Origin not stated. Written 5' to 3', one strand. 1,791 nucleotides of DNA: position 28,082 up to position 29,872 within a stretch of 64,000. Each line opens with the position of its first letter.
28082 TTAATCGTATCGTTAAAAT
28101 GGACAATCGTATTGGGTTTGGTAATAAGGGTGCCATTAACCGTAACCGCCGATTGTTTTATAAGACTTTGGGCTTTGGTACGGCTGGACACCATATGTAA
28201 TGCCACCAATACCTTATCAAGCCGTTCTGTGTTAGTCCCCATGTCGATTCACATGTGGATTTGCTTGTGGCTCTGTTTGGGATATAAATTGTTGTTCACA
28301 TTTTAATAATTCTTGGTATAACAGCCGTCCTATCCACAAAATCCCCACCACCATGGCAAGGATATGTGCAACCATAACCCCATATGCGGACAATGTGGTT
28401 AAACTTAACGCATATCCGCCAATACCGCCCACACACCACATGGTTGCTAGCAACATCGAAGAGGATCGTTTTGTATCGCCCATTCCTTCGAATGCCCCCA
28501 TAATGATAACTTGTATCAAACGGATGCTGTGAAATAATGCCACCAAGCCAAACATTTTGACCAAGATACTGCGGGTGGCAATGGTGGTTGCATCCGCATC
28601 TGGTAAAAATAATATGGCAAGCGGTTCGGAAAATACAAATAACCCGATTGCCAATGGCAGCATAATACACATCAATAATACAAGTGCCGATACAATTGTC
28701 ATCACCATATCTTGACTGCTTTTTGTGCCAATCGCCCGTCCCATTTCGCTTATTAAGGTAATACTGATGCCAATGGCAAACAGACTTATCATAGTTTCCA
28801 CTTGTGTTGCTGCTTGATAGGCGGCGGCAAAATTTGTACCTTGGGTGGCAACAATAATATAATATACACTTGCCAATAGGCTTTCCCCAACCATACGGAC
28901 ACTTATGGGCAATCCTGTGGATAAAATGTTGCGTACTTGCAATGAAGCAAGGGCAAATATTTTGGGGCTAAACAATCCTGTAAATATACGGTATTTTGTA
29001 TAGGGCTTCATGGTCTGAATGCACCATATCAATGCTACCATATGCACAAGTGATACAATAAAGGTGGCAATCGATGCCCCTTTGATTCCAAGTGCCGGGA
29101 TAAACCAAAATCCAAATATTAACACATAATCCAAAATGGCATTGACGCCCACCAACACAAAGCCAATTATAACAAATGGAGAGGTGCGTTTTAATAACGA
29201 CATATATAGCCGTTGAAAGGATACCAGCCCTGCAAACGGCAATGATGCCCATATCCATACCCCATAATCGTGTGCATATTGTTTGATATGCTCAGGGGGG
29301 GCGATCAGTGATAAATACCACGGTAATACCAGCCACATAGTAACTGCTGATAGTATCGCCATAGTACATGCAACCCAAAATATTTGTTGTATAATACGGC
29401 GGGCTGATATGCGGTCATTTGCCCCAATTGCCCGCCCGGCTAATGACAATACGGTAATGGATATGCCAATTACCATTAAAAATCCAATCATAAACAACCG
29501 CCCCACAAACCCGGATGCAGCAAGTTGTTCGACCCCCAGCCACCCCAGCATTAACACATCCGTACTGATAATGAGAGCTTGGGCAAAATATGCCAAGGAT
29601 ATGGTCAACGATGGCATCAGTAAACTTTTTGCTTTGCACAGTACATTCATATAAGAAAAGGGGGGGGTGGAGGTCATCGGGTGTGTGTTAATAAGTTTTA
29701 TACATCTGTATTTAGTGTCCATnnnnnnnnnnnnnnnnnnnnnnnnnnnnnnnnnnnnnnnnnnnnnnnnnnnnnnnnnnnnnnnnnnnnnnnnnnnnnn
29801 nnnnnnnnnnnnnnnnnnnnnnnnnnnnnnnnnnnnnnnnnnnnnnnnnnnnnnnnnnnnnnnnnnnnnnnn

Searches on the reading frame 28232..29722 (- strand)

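Call 85: search_protein_families(library=pfam, proteins=[window:28232-29722:-], max_evalue=0.00001)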
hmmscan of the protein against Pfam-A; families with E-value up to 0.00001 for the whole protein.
window:28232-29722:- (496 aa): 2 families
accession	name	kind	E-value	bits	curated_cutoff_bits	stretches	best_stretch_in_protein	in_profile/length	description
PF01554.23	MatE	-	2.1e-31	109.3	24.9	2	41-200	2-161/161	MatE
PF03023.19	MurJ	-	1.9e-06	27.2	27.4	1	106-478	51-409/451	Lipid II flippase MurJ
